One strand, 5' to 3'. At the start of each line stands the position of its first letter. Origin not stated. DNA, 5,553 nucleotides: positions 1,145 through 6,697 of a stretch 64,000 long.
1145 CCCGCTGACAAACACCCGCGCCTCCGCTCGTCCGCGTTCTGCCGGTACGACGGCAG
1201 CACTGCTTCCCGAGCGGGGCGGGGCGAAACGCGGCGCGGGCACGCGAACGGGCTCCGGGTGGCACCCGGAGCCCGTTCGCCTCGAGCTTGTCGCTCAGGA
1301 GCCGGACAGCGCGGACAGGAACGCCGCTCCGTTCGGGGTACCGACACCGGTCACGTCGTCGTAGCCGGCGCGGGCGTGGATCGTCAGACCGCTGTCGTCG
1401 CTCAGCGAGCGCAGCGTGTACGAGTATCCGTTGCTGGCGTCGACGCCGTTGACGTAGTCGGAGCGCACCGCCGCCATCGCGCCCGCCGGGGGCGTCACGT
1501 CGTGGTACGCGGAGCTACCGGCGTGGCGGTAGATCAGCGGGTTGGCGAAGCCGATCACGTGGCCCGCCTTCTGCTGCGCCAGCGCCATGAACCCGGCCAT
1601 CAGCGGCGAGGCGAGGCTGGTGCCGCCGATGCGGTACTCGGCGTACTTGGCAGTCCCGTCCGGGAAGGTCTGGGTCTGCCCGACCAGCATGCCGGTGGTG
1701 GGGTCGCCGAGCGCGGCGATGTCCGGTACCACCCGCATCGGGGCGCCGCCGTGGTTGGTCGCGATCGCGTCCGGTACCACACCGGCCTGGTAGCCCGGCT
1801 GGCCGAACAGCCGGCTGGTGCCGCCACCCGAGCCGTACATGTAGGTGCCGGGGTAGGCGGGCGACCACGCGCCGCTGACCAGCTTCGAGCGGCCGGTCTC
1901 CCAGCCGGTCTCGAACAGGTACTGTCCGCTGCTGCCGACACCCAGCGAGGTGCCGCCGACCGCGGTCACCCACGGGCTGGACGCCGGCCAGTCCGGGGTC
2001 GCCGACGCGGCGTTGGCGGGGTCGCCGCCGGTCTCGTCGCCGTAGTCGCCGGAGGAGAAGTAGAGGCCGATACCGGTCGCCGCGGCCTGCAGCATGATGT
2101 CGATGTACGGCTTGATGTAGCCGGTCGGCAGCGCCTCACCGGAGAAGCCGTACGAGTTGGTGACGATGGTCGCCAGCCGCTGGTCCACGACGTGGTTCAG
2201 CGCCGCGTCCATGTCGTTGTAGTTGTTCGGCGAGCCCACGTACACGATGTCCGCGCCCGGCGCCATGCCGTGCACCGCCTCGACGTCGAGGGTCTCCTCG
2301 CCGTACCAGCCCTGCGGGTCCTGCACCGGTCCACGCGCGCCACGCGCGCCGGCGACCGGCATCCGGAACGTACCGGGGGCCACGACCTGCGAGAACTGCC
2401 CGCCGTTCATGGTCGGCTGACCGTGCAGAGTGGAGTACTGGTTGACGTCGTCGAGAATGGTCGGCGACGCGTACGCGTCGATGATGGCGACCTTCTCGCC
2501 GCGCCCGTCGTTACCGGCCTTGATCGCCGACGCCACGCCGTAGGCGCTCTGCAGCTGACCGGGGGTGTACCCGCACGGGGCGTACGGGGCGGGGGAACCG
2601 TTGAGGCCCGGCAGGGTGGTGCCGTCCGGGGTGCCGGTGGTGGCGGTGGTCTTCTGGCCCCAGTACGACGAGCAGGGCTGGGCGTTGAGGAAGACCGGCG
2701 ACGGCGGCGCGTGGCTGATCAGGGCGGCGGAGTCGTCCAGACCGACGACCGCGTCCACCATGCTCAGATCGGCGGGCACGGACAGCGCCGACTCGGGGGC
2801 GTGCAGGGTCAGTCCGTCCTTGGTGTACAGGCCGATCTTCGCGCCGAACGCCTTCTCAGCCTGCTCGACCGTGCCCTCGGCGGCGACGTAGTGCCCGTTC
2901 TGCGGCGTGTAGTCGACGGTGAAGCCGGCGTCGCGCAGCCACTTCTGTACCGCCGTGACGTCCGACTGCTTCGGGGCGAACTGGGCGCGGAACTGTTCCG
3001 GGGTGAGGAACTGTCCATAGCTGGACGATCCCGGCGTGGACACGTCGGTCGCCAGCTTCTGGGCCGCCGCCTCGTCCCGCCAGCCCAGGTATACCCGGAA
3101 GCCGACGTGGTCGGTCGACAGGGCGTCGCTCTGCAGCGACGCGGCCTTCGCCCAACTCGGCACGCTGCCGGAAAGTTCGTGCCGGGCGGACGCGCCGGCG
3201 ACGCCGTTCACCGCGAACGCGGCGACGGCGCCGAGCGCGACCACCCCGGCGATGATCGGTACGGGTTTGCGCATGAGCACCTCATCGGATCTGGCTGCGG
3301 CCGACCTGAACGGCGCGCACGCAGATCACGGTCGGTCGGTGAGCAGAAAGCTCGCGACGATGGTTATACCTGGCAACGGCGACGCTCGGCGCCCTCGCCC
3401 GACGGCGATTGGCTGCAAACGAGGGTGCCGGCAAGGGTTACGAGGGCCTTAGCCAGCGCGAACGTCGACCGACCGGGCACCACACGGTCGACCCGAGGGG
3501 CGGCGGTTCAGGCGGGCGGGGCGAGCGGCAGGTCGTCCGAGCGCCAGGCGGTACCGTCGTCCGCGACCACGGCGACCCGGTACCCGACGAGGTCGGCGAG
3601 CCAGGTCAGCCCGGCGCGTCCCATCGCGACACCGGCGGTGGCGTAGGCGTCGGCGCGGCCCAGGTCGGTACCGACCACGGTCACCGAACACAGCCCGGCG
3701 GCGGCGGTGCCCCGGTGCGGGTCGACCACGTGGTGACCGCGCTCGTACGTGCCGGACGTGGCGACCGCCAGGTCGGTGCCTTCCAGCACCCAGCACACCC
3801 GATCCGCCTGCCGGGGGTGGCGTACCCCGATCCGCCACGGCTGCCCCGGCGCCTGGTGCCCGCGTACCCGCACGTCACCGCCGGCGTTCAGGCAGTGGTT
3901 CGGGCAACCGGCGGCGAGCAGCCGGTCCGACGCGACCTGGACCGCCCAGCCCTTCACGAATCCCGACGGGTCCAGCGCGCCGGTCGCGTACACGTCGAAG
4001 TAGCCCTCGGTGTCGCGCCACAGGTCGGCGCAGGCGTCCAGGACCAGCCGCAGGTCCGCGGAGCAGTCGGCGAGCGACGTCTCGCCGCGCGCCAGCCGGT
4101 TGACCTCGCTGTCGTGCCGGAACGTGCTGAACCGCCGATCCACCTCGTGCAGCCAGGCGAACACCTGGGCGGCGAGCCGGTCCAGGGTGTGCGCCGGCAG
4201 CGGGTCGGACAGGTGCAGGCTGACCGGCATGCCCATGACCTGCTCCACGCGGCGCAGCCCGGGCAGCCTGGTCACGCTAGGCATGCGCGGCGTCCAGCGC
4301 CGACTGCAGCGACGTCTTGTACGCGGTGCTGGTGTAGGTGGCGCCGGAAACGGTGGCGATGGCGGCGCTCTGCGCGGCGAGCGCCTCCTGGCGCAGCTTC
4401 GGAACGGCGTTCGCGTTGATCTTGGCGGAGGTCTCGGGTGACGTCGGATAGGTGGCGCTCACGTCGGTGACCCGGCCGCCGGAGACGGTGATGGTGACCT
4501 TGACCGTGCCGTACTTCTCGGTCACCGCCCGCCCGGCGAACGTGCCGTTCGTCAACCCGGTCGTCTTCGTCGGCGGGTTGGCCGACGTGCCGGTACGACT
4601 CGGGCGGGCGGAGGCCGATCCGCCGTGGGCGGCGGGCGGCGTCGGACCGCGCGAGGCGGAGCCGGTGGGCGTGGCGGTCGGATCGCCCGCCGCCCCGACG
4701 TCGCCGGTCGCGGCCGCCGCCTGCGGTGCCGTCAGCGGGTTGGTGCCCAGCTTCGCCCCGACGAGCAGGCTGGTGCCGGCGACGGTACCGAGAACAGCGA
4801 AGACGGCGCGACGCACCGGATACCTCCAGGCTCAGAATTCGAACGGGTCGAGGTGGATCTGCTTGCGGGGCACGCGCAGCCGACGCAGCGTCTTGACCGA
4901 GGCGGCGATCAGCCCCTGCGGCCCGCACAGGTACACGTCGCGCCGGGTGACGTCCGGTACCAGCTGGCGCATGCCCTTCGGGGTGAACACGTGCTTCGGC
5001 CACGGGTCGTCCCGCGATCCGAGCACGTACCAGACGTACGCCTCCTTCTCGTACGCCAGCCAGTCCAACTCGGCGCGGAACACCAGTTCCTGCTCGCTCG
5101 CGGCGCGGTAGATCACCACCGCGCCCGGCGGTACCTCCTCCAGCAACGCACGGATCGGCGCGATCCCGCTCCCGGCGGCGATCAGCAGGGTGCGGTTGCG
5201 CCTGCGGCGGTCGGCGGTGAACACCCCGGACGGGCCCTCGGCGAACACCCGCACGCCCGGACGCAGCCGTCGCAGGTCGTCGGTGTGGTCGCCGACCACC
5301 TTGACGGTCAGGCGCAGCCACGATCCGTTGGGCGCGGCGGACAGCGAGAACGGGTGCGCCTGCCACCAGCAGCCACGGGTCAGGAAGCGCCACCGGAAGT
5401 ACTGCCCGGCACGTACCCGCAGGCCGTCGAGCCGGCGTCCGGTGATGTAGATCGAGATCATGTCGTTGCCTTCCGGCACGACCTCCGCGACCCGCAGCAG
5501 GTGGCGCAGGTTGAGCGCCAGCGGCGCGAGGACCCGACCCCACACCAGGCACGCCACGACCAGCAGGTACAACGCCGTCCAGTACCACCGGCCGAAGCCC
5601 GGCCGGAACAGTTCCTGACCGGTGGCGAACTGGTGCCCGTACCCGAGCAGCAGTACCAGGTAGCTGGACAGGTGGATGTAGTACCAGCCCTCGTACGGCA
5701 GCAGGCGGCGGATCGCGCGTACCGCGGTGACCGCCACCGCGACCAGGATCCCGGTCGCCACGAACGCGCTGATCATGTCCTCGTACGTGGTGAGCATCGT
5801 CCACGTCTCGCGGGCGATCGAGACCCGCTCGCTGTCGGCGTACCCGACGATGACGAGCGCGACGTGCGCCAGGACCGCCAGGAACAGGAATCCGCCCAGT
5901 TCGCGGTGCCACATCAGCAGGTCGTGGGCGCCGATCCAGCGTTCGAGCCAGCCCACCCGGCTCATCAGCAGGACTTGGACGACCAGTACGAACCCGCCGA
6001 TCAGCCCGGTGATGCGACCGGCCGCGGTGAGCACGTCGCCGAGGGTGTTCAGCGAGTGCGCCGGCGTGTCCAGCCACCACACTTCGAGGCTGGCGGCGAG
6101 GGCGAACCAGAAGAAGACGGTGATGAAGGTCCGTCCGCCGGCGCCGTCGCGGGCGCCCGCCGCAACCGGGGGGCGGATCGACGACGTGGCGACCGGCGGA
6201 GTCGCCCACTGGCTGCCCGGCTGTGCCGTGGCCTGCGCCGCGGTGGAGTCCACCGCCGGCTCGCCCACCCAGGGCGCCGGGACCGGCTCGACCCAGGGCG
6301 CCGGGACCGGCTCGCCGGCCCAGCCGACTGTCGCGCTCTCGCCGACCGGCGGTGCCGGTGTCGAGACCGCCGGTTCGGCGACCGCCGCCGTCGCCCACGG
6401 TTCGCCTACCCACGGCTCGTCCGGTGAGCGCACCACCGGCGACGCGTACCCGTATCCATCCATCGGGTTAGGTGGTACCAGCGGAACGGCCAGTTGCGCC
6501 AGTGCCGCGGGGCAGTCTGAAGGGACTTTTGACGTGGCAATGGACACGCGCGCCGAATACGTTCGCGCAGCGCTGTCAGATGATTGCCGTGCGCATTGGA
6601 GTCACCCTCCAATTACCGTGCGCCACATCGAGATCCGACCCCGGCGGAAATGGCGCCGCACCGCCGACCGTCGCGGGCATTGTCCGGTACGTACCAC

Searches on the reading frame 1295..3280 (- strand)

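Call 30: search_protein_families(library=pfam, proteins=[window:1295-3280:-], max_evalue=0.001)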
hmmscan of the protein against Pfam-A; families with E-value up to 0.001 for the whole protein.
window:1295-3280:- (661 aa): 2 families
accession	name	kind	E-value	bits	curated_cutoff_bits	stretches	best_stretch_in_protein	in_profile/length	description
PF09286.16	Pro-kuma_activ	-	5.9e-34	117.8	23.5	1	49-183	5-142/143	Pro-kumamolisin, activation domain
PF00082.27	Peptidase_S8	-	2.4e-11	43.9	21.8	1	330-572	73-257/288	Subtilase family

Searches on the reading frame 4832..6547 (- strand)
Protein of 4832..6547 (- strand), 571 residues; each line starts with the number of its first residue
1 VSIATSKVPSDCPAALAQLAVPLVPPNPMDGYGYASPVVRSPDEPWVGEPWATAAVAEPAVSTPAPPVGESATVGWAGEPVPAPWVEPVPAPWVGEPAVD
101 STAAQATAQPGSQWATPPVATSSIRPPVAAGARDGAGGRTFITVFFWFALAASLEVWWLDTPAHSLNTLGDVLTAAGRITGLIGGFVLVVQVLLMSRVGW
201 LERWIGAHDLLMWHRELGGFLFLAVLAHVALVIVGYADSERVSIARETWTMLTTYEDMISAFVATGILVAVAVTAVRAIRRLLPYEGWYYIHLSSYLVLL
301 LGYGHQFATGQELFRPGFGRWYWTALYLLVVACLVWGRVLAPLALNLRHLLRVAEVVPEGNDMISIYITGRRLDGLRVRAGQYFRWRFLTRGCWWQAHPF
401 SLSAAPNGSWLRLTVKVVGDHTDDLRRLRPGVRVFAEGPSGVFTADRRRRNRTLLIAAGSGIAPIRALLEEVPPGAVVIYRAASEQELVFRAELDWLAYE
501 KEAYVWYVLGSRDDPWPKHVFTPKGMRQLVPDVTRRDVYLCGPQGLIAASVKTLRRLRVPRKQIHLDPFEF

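Call 30: search_protein_families(library=pfam, proteins=[window:4832-6547:-], max_evalue=0.001)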
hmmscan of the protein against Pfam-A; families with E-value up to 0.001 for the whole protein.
window:4832-6547:- (571 aa): 3 families
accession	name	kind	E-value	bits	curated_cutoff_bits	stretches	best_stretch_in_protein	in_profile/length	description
PF01794.25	Ferric_reduct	-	4.8e-16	59.4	28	1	180-302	1-120/121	Ferric reductase like transmembrane component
PF00175.26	NAD_binding_1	-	2.1e-08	35.2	22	1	455-550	1-107/109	Oxidoreductase NAD-binding domain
PF08022.18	FAD_binding_8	-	7.7e-07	29.6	22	1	355-427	8-80/109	FAD-binding domain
